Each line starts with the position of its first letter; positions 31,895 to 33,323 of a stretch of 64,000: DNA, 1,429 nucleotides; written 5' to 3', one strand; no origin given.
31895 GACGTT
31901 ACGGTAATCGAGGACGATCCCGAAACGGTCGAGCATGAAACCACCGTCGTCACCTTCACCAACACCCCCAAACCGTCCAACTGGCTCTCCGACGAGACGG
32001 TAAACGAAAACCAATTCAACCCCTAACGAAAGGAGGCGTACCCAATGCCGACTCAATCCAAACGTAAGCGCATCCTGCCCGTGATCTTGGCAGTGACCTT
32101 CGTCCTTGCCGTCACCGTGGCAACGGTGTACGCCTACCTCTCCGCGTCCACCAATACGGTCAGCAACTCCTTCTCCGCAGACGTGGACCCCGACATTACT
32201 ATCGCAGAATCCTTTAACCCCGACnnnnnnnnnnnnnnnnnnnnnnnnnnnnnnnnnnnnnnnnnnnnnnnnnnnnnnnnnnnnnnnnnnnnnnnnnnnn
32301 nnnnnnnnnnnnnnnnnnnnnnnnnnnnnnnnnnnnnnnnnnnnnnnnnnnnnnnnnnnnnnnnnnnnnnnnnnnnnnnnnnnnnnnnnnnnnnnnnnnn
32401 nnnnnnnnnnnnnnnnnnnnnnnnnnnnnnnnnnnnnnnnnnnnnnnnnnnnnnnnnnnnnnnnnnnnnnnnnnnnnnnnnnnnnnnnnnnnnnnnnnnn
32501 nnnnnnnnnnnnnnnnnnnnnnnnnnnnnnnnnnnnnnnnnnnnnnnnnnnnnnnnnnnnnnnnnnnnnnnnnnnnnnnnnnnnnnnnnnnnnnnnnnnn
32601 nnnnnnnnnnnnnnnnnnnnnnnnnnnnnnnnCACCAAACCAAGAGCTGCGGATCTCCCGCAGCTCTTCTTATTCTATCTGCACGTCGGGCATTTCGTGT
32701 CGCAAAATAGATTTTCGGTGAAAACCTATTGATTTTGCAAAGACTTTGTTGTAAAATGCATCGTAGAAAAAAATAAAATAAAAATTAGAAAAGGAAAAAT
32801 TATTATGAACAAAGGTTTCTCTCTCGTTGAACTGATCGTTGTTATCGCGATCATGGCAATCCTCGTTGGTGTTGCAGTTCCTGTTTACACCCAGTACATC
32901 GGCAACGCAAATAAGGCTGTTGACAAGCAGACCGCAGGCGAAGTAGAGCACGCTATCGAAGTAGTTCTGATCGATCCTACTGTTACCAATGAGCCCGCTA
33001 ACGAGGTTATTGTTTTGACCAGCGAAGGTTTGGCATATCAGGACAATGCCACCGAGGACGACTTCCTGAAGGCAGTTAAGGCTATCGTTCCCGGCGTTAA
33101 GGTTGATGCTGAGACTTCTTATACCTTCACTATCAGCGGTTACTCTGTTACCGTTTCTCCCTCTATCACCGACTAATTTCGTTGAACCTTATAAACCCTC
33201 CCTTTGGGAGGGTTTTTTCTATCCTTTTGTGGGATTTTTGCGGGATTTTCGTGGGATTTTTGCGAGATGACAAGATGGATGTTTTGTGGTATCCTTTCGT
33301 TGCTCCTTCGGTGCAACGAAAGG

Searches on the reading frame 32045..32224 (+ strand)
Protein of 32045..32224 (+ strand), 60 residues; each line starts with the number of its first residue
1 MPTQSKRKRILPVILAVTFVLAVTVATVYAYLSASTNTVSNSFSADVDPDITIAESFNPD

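Call 74: search_protein_families(library=ncbifam, max_evalue=10, proteins=[window:32045-32224:+])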
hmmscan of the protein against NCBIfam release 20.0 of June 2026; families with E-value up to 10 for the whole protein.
seq(60 aa): 4 families
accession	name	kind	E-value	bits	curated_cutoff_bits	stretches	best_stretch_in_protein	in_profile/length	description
NF038058.1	adhes_P110_Nter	subfamily_domain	0.015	15.1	80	1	5-47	3-44/201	P110/LppT family adhesin N-terminal domain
TIGR04526.1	predic_Ig_block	subfamily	0.046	12.6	150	1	5-55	2-53/693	putative immunoglobulin-blocking virulence protein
TIGR04088.1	cognate_SipW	domain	0.087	13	19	1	14-45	1-31/34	SipW-dependent-type signal peptide-containing protein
NF042931.1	SAG1386_EF1546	equivalog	0.1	12.7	80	1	8-42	28-62/158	SAG1386/EF1546 family surface-associated protein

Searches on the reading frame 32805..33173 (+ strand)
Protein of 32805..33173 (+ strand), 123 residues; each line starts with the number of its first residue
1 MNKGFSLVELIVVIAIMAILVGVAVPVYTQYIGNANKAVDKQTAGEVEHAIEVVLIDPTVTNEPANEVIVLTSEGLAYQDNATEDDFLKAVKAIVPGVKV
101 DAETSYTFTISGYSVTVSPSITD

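Call 34: search_protein_families(library=ncbifam, max_evalue=0.01, proteins=[window:32805-33173:+])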
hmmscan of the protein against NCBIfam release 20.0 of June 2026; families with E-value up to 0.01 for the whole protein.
window:32805-33173:+ (123 aa): 10 families
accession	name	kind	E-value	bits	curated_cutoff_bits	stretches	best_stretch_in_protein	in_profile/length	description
NF007862.0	PRK10574.1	equivalog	8.3e-10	39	138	1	2-59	4-61/145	prepilin peptidase-dependent pilin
TIGR02532.1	IV_pilin_GFxxxE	domain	1.7e-07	30.8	16.3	1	3-25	2-24/24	prepilin-type N-terminal cleavage/methylation domain-containing protein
TIGR01710.1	typeII_sec_gspG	equivalog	7.3e-07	29.3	88.85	1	3-57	1-55/134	type II secretion system major pseudopilin GspG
NF041013.1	T4P_ComGE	equivalog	2.9e-06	27.3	49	1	2-44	3-45/83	competence type IV pilus minor pilin ComGE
NF041775.1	typeIV_PilA_Myxo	equivalog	3.7e-05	23.8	400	1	2-37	10-45/214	type IV pilin protein PilA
TIGR01708.2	typeII_sec_gspH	equivalog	4.4e-05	23.5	80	1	3-29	2-28/169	type II secretion system minor pseudopilin GspH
TIGR02596.1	TIGR02596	subfamily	5.8e-05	23.3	70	1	5-51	1-48/196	Verru_Chthon cassette protein D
NF040999.1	pilin_ComGC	equivalog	0.0002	21.5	75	1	3-58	2-57/84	competence type IV pilus major pilin ComGC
NF007800.0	PRK10506.1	equivalog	0.0022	17.8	158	1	2-62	8-65/163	prepilin peptidase-dependent protein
TIGR01711.1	gspJ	equivalog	0.0067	16.2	64.85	1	3-57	1-54/192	type II secretion system minor pseudopilin GspJ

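Call 35: search_protein_families(library=pfam, max_evalue=0.01, proteins=[window:32805-33173:+])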
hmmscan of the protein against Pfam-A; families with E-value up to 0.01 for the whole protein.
window:32805-33173:+ (123 aa): 1 family
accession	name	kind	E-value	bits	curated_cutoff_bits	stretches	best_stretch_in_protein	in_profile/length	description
PF07963.17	N_methyl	-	1.7e-07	31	21.2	1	2-24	4-26/27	Prokaryotic N-terminal methylation motif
